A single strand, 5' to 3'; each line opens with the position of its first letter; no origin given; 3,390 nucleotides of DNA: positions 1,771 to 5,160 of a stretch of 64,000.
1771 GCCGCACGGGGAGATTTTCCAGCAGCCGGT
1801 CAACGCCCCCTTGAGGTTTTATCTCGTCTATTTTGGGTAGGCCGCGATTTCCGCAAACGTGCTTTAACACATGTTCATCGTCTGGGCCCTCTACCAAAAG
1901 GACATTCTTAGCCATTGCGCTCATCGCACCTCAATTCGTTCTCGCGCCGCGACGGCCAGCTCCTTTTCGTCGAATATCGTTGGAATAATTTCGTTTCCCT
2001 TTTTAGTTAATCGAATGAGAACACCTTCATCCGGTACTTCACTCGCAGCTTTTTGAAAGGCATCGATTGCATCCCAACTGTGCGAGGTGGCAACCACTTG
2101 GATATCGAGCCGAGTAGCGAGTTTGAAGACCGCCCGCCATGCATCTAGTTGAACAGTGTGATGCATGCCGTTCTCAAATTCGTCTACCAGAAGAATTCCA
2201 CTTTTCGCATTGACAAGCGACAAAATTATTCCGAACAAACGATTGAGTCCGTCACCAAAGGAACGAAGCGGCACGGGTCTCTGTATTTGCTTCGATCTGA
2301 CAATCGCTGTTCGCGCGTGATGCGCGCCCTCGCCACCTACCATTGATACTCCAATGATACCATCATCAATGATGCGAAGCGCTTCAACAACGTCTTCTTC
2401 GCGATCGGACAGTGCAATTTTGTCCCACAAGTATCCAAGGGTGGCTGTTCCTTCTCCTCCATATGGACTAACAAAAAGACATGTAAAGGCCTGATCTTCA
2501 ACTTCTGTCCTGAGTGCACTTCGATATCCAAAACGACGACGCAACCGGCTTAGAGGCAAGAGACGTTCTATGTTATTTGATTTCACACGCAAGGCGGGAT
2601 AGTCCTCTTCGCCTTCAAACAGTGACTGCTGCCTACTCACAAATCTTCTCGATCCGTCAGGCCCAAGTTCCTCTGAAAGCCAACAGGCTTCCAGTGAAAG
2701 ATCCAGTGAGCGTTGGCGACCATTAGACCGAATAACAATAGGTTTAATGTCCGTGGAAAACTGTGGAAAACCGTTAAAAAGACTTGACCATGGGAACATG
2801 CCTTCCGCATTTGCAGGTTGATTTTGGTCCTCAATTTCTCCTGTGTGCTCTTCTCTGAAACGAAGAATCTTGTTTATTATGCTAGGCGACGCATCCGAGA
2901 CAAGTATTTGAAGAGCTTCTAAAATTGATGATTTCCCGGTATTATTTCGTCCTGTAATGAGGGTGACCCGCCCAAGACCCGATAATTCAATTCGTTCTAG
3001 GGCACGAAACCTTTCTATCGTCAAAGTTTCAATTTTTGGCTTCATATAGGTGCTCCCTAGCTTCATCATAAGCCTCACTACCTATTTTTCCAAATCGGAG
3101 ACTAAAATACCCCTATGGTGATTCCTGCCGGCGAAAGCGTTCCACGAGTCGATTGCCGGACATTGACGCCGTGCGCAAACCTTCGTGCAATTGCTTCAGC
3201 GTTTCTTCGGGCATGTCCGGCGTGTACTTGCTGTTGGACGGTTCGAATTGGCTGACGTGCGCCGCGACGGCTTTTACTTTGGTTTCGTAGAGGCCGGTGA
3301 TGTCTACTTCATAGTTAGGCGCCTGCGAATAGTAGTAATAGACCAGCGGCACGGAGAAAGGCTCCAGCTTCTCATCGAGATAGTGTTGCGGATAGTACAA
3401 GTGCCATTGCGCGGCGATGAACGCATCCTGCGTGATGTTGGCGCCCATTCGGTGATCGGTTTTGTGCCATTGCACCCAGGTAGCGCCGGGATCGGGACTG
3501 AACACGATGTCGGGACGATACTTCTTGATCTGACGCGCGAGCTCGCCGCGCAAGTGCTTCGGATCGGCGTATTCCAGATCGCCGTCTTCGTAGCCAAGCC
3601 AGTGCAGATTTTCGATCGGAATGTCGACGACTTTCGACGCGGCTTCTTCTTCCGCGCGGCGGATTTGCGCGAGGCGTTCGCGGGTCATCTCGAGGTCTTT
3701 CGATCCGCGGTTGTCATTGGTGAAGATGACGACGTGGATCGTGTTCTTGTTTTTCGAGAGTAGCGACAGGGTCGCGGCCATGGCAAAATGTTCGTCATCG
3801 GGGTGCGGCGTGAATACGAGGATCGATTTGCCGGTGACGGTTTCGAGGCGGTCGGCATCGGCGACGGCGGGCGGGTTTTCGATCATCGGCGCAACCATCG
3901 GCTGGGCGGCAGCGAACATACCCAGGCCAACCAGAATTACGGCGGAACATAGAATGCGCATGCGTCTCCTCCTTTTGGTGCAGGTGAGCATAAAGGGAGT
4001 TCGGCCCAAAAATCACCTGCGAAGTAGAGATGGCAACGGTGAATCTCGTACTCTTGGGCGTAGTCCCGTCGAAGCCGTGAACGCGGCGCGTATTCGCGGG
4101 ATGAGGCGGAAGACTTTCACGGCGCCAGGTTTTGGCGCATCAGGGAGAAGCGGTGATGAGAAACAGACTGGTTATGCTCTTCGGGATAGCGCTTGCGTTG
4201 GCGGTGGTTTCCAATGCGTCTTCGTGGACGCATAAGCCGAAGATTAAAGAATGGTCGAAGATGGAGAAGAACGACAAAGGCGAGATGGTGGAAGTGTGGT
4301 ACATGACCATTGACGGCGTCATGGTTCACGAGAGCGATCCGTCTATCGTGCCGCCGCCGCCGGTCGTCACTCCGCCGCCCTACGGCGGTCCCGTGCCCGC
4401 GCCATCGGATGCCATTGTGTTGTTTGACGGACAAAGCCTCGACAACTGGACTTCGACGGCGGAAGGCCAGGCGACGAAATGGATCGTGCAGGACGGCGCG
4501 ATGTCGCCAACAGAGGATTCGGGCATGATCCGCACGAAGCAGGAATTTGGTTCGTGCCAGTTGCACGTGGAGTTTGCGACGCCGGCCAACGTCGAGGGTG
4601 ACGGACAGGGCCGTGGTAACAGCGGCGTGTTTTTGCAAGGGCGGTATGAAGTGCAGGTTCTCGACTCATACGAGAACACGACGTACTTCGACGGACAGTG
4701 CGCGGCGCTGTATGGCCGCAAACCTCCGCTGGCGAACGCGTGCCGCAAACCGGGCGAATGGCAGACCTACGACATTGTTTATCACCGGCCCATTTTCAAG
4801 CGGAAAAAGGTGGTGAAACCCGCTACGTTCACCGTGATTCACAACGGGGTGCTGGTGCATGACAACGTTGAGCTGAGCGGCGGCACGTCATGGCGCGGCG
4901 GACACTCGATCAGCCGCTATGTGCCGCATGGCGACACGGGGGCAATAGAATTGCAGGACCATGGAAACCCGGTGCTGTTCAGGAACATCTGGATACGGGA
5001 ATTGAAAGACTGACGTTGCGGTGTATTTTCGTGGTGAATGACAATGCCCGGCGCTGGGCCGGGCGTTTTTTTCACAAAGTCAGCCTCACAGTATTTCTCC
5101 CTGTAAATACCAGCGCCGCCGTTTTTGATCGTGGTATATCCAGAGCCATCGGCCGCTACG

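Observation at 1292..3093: Low-GC two-gene cassette (ABC/AAA_15-21-type ATPase plus small Toprim-like DUF3226-like protein) with its own promoter: candidate uncharacterised PARIS/OLD-like defence module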

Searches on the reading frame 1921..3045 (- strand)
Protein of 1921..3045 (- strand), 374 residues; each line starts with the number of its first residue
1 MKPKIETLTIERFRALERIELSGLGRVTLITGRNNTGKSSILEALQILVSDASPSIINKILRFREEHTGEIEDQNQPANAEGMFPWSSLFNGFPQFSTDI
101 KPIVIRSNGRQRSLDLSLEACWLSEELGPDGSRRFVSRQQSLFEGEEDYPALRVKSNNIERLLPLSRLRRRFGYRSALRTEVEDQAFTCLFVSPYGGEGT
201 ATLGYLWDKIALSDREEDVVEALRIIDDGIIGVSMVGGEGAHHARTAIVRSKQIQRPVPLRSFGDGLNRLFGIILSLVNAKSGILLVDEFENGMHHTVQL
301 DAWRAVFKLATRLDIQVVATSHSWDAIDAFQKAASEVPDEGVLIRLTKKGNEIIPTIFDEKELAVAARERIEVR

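Call 4: search_protein_families(library=pfam, proteins=[window:1921-3045:-], max_evalue=1)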
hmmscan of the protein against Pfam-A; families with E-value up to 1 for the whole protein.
window:1921-3045:- (374 aa): 10 families
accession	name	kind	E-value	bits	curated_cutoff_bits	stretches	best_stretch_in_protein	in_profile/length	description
PF13304.12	AAA_21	-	3.2e-19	70.5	27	2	246-323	221-299/304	AAA domain, putative AbiEii toxin, Type IV TA system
PF13175.12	AAA_15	-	3.2e-18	66.9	32.1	2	4-52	2-50/374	AAA ATPase domain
PF13476.12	AAA_23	-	1.4e-06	29.5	27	1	8-59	2-53/201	AAA domain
PF13555.12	AAA_29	-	1.2e-05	25.4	27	1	13-52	12-49/61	P-loop containing region of AAA domain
PF02463.25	SMC_N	-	3e-05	24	40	1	5-51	2-50/220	RecF/RecN/SMC N terminal domain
PF11398.14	DUF2813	-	0.00067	19.6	21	1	6-52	4-49/372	Protein of unknown function (DUF2813)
PF13514.12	AAA_27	-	0.0052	16.8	22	1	4-48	2-49/206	AAA domain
PF09818.15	ABC_ATPase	-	0.067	12.6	23.2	1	26-50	80-104/283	P-loop domain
PF00005.33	ABC_tran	-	0.07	14.2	25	1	25-56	11-42/137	ABC transporter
PF05621.17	TniB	-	0.1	12.4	22.4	0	11-46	21-56/189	Bacterial TniB protein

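Call 5: search_protein_families(library=padloc, proteins=[window:1921-3045:-], max_evalue=1)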
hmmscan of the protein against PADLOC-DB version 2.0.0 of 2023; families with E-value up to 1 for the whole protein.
window:1921-3045:- (374 aa): 125 families (the best 25 are shown)
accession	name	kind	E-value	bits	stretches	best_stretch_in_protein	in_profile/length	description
PDLC04611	PDC-M38A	-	2.1e-87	292.1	1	6-374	3-383/383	-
PDLC02336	AbiLi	-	1.7e-57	193.5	1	5-374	2-340/340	AbiLi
PDLC04608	PDC-M38A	-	1.1e-43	148.4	1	1-360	1-351/367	-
PDLC04610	PDC-M38A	-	3.8e-40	136.2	1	8-374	9-362/362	-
PDLC04607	PDC-M38A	-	5.3e-35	118.9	2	189-352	532-691/715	-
PDLC02980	AriA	-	3.4e-22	77.8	1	27-323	1-299/304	-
PDLC04609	PDC-M38A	-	1.8e-21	74.8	2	251-336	244-329/371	-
PDLC02979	AriA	-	9.2e-19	66.5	2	4-55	2-53/373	-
PDLC04389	PDC-M07A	-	3.6e-15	53.9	2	2-71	3-71/443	-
PDLC03878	NsnB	-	2e-14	52.1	1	5-336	2-290/345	-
PDLC04178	HEC-01A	-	5.4e-14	50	2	2-60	6-62/399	-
PDLC04393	PDC-M07A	-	2.6e-13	47.8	2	256-335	281-361/435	-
PDLC04182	HEC-01A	-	8.5e-13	46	2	3-48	2-54/406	-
PDLC04168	GajA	-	7.4e-12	42.7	2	257-329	251-324/570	-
PDLC02358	Old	-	1.4e-11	42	1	4-53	3-51/578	Old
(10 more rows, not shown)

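Call 6: search_protein_families(library=ncbifam, proteins=[window:1921-3045:-], max_evalue=1)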
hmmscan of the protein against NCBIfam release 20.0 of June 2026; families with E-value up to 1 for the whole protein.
window:1921-3045:- (374 aa): 20 families
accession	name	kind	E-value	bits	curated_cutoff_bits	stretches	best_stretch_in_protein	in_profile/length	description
TIGR00611.2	recf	equivalog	6.4e-08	32.1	172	1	5-50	1-46/339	DNA replication/repair protein RecF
NF041760.1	PtuA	equivalog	2.4e-06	26.8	500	1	2-58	49-105/524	retron Ec78 anti-phage system effector ATPase PtuA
NF047739.1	antiphage_MADS3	equivalog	2.2e-05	23.8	420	1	5-50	2-46/427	methylation-associated defense system AAA family ATPase MAD3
NF003034.1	PRK03918.1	equivalog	5.5e-05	21.3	700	1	4-47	2-45/878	DNA double-strand break repair ATPase Rad50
NF045487.1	ASRP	equivalog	0.00032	19.5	300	1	25-54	15-43/593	archaea-specific SMC-related protein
NF047568.1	PSM_export_PmtC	equivalog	0.00044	19.8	375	1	261-328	118-184/290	phenol-soluble modulin export ABC transporter ATP-binding protein PmtC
NF038234.1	retron_eff_Eco8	equivalog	0.0013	17.4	250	1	5-46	3-44/679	retron Eco8 family effector endonuclease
NF002572.0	PRK02224.1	equivalog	0.0056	15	1087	1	4-45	2-43/888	DNA double-strand break repair ATPase Rad50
NF010680.0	PRK14079.1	equivalog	0.008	15.2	386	1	5-63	3-62/349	recombination protein F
TIGR03740.1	galliderm_ABC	subfamily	0.0089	15.7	309.75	1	262-329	124-189/223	lantibiotic protection ABC transporter ATP-binding subunit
TIGR03410.1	urea_trans_UrtE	equivalog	0.022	14.2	285.8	1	24-54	25-55/230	urea ABC transporter ATP-binding subunit UrtE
NF010157.0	PRK13636.1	equivalog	0.026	13.7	463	0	245-363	128-235/285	cobalt transporter ATP-binding subunit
TIGR04521.1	ECF_ATPase_2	equivalog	0.033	13.3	330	0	276-331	157-212/279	energy-coupling factor transporter ATPase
NF040873.1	AztA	equivalog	0.039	13.5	220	0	25-46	18-39/191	zinc ABC transporter ATP-binding protein AztA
NF041034.1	Rad50_Sulf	equivalog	0.044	11.6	1000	1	4-46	2-44/872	DNA double-strand break repair ATPase Rad50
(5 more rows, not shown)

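Call 9: search_solved_structures(query=window:1921-3045:-, max_evalue=0.01)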
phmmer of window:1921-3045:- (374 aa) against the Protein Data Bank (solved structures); distinct sequences matched with E-value up to 0.01: 2.
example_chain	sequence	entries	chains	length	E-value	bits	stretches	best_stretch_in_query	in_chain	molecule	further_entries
6p74_A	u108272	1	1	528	7.4e-05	25.1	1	6-57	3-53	Putative ATP-dependent endonuclease of the OLD family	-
6xjh_C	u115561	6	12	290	0.004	19.4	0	260-329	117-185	ABC transporter ATP-binding protein | ABC transporter, ATP-binding protein, putative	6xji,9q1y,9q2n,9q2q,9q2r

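Call 13: search_protein_families(library=phrogs, proteins=[window:1921-3045:-], max_evalue=0.01)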
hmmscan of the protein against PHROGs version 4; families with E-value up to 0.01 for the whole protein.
window:1921-3045:- (374 aa): 11 families
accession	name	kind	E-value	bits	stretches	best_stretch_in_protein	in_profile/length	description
phrog_3940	-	unknown function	3e-21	76.8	1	2-338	2-307/537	-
phrog_4747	-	unknown function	3.7e-14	53.7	1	4-55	2-52/610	-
phrog_9802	-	unknown function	1.8e-10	41.5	1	1-64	1-65/438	-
phrog_8323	-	unknown function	9.1e-09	35.4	1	4-47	50-93/623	-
phrog_7507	-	unknown function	3.5e-07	30.9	1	4-73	3-72/483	-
phrog_1499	-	unknown function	4.4e-07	30.5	1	1-48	1-48/427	-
phrog_5836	-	unknown function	1.6e-06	27.4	0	24-52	47-75/1071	-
phrog_14430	-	unknown function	2.1e-06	28.2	1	272-342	324-398/444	-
phrog_77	-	DNA, RNA and nucleotide metabolism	5.9e-06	26.1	1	4-55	297-350/967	SbcC-like subunit of palindrome specific endonuclease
phrog_25363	-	unknown function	0.0023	19.1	1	4-51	6-53/77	-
phrog_10445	-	unknown function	0.0023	18.2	1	3-51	3-50/296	-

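Call 74: search_dna_similar(query=window:1921-3045:-, collection=plasmids, mode=protein, max_evalue=1e-8, max_rows=60)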
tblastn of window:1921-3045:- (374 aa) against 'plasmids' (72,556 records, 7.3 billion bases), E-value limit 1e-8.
Records with a match: 141; places in all: 156; records where one place covers at least 80% of the query: 117.
Best place of each record, by identity: <60% 141.
By first word of the organism name: Klebsiella 127; Acinetobacter 8; Escherichia 3; Plesiomonas 1; Citrobacter 1; Raoultella 1.
By predicted mobility (MOB-suite, as given by PLSDB): non-mobilizable 127; mobilizable 9; conjugative 5.
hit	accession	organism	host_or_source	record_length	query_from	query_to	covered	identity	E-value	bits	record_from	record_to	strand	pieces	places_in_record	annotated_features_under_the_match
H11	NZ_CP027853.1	Plesiomonas shigelloides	whole organism,catfish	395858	2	374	100%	33.7%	7e-49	184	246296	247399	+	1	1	AAA family ATPase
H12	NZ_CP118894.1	Acinetobacter sp. TAC-1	cell culture,Livestock manure and ...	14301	5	374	99%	32.7%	2e-44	171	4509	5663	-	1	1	ATP-binding protein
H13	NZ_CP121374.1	Acinetobacter baumannii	mixed culture,wastewater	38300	13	374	97%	32.6%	2e-43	168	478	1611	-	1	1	ATP-binding protein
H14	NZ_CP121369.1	Acinetobacter baumannii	mixed culture,wastewater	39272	13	374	97%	32.6%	2e-43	168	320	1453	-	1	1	ATP-binding protein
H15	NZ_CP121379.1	Acinetobacter baumannii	mixed culture,wastewater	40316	13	374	97%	32.6%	2e-43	168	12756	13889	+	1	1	ATP-binding protein | DUF3226 domain-containing protein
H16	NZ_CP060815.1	Acinetobacter variabilis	a feces sample of chicken origin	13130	7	374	98%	32.1%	6e-42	163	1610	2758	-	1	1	ATP-binding protein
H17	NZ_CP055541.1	Citrobacter freundii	culture,Wastewater effluent sample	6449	2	374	100%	30.7%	8e-48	181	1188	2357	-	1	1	ATP-binding protein | DUF3226 domain-containing protein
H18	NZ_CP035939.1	Acinetobacter cumulans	Pure Culture,Sewage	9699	16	374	96%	31.8%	2e-38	153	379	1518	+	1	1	ATP-binding protein | DUF3226 domain-containing protein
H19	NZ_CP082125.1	Escherichia coli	Homo sapiens,rectal swab from HIV ...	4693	19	374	95%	24.7%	1e-13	79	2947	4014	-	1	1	ATP-binding protein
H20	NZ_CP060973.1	Escherichia coli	Homo sapiens,wound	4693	19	374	95%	24.7%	1e-13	79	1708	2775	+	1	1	ATP-binding protein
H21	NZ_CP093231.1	Escherichia coli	Homo sapiens,ascites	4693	19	374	95%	24.7%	1e-13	79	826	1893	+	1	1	ATP-binding protein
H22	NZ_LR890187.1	Klebsiella pneumoniae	Homo sapiens,sputum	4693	19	374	95%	24.7%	2e-13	79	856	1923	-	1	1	ATP-binding protein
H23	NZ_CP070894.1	Klebsiella pneumoniae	Homo sapiens,blood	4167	21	374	95%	24.6%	6e-13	77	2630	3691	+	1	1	ATP-binding protein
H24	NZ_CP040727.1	Klebsiella pneumoniae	Homo sapiens,rectal swab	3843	21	374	95%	24.6%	9e-13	77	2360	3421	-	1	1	ATP-binding protein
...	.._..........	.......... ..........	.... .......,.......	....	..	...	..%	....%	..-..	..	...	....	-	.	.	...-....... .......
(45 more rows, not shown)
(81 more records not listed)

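Call 82: find_homologous_proteins(query=window:1921-3045:-, max_evalue=1e-10)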
Query window:1921-3045:- (374 aa): 1060 proteins with E <= 1e-10 among 8000 candidates; the best 120 are listed.
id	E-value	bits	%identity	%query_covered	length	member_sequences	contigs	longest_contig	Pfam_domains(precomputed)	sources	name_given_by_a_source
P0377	5.1e-243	823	100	100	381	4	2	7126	PF13175.13,PF13476.13,PF13555.13,PF13304.13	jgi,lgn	-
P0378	7.8e-158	543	67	100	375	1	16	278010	PF13175.13,PF13476.13,PF13304.13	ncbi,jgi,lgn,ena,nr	ncbi:MAG TPA: AAA family ATPase [Candidatus Hydrogenedentes bacterium]|nr:AAA family ATPase [Candida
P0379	1.1e-157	543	68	100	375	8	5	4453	PF13175.13,PF13476.13,PF13304.13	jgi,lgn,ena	jgi:hypothetical protein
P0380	6.3e-157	540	68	100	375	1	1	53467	PF13175.13,PF13476.13,PF13304.13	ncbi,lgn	-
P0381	3.3e-156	538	66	100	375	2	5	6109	PF13175.13,PF13476.13,PF13304.13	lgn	-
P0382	1.1e-155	536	67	100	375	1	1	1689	PF13175.13,PF13476.13,PF13304.13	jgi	jgi:hypothetical protein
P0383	1.6e-155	536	67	100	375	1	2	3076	PF13175.13,PF13476.13,PF02463.26,PF13304.13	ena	-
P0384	2.0e-154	532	67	100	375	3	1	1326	PF13175.13,PF13476.13,PF13304.13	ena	-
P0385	3.9e-154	531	66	100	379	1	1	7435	PF13175.13,PF13476.13,PF13304.13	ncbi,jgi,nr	ncbi:MAG: AAA family ATPase [FCB group bacterium]|jgi:hypothetical protein|nr:AAA family ATPase [FCB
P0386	1.2e-153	529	66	100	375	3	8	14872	PF13175.13,PF13476.13,PF13304.13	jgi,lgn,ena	-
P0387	2.2e-153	529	66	100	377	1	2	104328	PF11398.15,PF13175.13,PF13304.13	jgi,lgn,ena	-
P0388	8.3e-153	527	65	100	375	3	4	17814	PF13175.13,PF13304.13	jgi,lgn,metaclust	metaclust:\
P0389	1.4e-152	526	65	100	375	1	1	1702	PF13175.13,PF13476.13,PF13304.13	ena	-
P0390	2.2e-152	525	66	100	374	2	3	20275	PF13175.13,PF13476.13,PF13304.13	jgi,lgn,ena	jgi:energy-coupling factor transporter ATP-binding protein EcfA2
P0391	8.5e-152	523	66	100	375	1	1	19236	PF13175.13,PF13476.13,PF13304.13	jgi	jgi:AAA domain, putative AbiEii toxin, Type IV TA system/AAA ATPase domain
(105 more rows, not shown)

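Call 93: predict_structure(alignment_id=A5)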
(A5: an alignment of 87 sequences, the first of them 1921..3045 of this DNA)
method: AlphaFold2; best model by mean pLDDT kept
length: 374 residues; sequences in the alignment: 87
mean_pLDDT: 79.2   pTM: 0.82
mean pLDDT of the five models: 79.2, 78.0, 76.7, 75.0, 74.9
residues with pLDDT >= 90: 139; 70-90: 149; 50-70: 42; < 50: 44
segments of 3 or more residues with pLDDT < 50: 66-82, 141-144, 171-184, 366-374
pLDDT, mean of each block of 10 residues (from residue 1): 89 93 94 89 94 84 52 36 66 78 91 88 79 70 59 85 68 38 59 74 81 89 88 79 77 89 83 93 93 90 95 95 92 87 91 84 52 44
secondary structure, 60 per line:
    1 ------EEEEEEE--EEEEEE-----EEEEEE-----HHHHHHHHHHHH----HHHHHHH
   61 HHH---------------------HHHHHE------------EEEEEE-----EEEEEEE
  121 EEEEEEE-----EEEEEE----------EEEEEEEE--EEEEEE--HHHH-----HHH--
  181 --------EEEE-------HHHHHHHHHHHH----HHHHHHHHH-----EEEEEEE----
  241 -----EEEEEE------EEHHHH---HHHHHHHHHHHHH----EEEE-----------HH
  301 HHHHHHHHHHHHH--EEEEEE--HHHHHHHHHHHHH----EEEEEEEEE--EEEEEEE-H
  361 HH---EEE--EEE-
elements in order: E7-13 E16-21 E27-32 H38-49 H54-63 H85-89 E103-108 E114-127 E133-138 E149-156 E159-164 H167-170 E189-192 H200-211 H216-224 E230-236 E246-251 H260-263 H267-279 E284-287 H299-313 E316-321 H324-336 E341-349 E352-358 E366-368 E371-373

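Call 96: fold_search(model_id=the predicted structure, library=pdb)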
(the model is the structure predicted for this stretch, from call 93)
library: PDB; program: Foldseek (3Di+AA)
matches with E <= 10: 1362; with E <= 0.001: 381
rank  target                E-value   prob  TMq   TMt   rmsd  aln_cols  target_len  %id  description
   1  6qj2_A                5.1e-12  1.00  0.47  0.49  13.0       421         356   14  Crystal structure of the C. thermophilum condensin Smc4 ATPase head in complex with the C-terminal domain of Brn1 (released 2019-07-03)
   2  4ncj_A                9.5e-12  1.00  0.49  0.57   7.3       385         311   14  Crystal Structure of Pyrococcus furiosis Rad50 R805E mutation with ADP Beryllium Flouride (released 2014-03-05)
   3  3qku_B                1.0e-11  1.00  0.49  0.58   7.3       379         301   14  Mre11 Rad50 binding domain in complex with Rad50 and AMP-PNP (released 2011-03-30)
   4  9n6b_B                1.3e-11  1.00  0.40  0.31  14.3       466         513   14  Structure of the retron IA complex with HNH nuclease in the "up" orientation (released 2025-04-23)
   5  8ro9_C                3.1e-11  1.00  0.47  0.53  10.7       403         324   13  Human cohesin SMC1A-HD(longCC-EQ)/RAD21-C complex - Open/closed P-loop conformation (released 2024-09-11)
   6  7q2x_B                3.5e-11  1.00  0.43  0.42  15.5       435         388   12  Cryo-EM structure of clamped S.cerevisiae condensin-DNA complex (Form I) (released 2022-03-23)
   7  8roa_A                4.4e-11  1.00  0.47  0.51  10.7       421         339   13  Human cohesin SMC1A-HD(longCC-EQ)/RAD21-C complex - ADP-bound conformation (released 2024-09-11)
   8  9n69_C                5.8e-11  1.00  0.46  0.39  10.6       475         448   12  Structure of the retron IA complex with HNH nuclease in the "down" orientation (released 2025-04-23)
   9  9n69_B                5.8e-11  1.00  0.41  0.32  12.8       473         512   12  Structure of the retron IA complex with HNH nuclease in the "down" orientation (released 2025-04-23)
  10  4ncj_C                6.9e-11  1.00  0.46  0.52   8.6       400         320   14  Crystal Structure of Pyrococcus furiosis Rad50 R805E mutation with ADP Beryllium Flouride (released 2014-03-05)
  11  9n69_D                6.9e-11  1.00  0.44  0.39  11.6       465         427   12  Structure of the retron IA complex with HNH nuclease in the "down" orientation (released 2025-04-23)
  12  1e69_A                7.3e-11  1.00  0.47  0.64   8.6       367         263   12  SMC head domain from Thermotoga maritima (released 2000-08-09)
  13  5da9_B                7.3e-11  1.00  0.46  0.43  12.3       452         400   11  ATP-gamma-S bound Rad50 from Chaetomium thermophilum in complex with the Rad50-binding domain of Mre11 (released 2016-03-02)
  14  9n6c_D                8.1e-11  1.00  0.43  0.39  11.2       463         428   12  Structure of the Retron IA Complex without the HNH Nuclease (released 2025-04-23)
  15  5dac_A                9.6e-11  1.00  0.48  0.42  12.4       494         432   10  ATP-gamma-S bound Rad50 from Chaetomium thermophilum in complex with DNA (released 2016-03-02)
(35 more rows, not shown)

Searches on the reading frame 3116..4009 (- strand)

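Call 103: search_protein_families(library=pfam, proteins=[window:3116-4009:-], max_evalue=0.001)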
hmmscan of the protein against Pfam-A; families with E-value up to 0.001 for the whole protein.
window:3116-4009:- (298 aa): 1 family
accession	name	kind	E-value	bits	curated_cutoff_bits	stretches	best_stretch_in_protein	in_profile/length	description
PF02585.22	PIG-L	-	4.9e-28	98.6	28.2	1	64-196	1-128/129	GlcNAc-PI de-N-acetylase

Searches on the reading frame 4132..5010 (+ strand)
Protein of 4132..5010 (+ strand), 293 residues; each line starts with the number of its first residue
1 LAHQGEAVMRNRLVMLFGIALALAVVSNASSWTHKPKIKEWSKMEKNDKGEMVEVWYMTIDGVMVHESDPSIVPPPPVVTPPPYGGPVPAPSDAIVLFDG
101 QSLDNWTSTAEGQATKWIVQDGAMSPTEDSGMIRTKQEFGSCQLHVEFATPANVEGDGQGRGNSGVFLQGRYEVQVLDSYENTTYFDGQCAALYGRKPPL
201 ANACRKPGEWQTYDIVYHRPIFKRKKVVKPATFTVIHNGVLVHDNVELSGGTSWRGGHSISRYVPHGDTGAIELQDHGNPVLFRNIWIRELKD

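Call 103: search_protein_families(library=pfam, proteins=[window:4132-5010:+], max_evalue=0.001)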
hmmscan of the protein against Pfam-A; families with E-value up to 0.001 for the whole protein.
window:4132-5010:+ (293 aa): 1 family
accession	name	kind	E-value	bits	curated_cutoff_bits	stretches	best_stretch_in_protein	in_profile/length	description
PF06439.18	3keto-disac_hyd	-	1.4e-45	156.1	26.8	1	94-289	2-187/187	3-keto-disaccharide hydrolase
